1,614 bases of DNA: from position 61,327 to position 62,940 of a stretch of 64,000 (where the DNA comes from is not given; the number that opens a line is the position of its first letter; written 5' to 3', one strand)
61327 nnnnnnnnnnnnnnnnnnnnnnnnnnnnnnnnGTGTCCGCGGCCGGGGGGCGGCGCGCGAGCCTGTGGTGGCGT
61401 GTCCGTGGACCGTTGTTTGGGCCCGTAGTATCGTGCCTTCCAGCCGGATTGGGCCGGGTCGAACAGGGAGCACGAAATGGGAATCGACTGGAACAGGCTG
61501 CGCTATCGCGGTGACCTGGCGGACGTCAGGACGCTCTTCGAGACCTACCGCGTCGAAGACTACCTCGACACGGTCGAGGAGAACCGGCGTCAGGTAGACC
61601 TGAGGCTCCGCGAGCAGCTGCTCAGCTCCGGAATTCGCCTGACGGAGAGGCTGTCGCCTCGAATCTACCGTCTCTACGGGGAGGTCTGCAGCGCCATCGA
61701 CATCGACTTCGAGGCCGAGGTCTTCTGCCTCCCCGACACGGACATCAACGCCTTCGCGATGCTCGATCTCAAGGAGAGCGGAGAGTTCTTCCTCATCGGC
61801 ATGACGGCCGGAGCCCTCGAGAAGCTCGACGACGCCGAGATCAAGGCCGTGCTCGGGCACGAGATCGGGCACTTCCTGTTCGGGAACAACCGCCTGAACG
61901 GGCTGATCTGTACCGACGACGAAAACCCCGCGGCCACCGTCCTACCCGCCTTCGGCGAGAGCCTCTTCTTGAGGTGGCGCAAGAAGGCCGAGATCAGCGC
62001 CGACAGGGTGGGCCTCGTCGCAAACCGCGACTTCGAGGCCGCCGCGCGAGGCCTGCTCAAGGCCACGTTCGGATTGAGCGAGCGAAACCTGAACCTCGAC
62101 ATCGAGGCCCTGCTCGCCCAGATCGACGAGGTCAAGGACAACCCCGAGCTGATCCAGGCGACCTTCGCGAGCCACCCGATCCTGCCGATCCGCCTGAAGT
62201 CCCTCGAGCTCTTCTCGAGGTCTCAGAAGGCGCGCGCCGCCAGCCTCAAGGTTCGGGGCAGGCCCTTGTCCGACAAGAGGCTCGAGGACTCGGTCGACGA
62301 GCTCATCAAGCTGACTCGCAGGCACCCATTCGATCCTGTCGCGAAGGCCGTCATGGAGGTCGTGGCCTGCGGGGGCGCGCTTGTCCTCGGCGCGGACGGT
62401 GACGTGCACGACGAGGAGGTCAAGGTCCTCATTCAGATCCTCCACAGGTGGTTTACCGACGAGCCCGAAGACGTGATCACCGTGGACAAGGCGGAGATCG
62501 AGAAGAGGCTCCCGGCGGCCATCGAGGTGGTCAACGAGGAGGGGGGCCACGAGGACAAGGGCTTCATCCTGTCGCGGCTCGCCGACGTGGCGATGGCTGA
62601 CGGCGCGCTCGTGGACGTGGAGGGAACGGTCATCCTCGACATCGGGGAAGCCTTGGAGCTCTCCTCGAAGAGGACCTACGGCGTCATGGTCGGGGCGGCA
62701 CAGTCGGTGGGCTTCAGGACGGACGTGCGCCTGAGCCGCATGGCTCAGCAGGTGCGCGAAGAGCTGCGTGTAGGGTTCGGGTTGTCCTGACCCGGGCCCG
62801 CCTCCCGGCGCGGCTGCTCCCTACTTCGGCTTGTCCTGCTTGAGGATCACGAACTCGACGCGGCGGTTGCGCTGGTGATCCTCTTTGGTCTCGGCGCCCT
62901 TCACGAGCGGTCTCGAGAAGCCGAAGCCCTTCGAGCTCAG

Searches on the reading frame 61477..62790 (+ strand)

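Call 5: search_protein_families(library=padloc, proteins=[window:61477-62790:+], max_evalue=0.01)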
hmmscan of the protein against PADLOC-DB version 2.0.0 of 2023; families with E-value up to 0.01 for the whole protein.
window:61477-62790:+ (437 aa): 0 families

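Call 6: search_protein_families(library=ncbifam, proteins=[window:61477-62790:+], max_evalue=0.01)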
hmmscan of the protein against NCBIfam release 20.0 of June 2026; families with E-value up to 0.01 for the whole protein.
window:61477-62790:+ (437 aa): 8 families
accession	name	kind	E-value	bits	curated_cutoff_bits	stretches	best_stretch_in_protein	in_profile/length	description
NF002775.0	PRK02870.1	equivalog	3.5e-09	36.4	285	1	61-141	115-192/338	zinc metalloprotease HtpX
NF003965.0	PRK05457.1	equivalog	5.8e-06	25.9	245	1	81-136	96-148/285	protease HtpX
NF003425.0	PRK04897.1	equivalog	5e-05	22.6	355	1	80-133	98-148/298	zinc metalloprotease HtpX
NF052399.1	M48_lipo_LoiP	exception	9e-05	22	365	1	87-139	94-139/247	metalloprotease LoiP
NF002826.0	PRK03001.1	equivalog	0.00019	20.7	369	1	56-133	63-136/285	zinc metalloprotease HtpX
NF002839.0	PRK03072.1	equivalog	0.00028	20.1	412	1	55-133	66-140/291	zinc metalloprotease HtpX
NF002669.0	PRK02391.1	equivalog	0.0012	18.1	341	1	60-132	76-144/298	zinc metalloprotease HtpX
NF002322.0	PRK01265.1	equivalog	0.0023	17.5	275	1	107-133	125-151/325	zinc metalloprotease HtpX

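Call 45: search_protein_families(library=pfam, proteins=[window:61477-62790:+], max_evalue=0.001)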
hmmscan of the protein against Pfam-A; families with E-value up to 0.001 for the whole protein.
window:61477-62790:+ (437 aa): 2 families
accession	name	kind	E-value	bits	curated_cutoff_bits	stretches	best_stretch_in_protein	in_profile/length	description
PF01435.24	Peptidase_M48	-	1.8e-14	54.4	20.3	1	63-244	7-183/186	Peptidase family M48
PF05099.18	TerB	-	1.2e-07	32.4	24.4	1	296-398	4-111/118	Tellurite resistance protein TerB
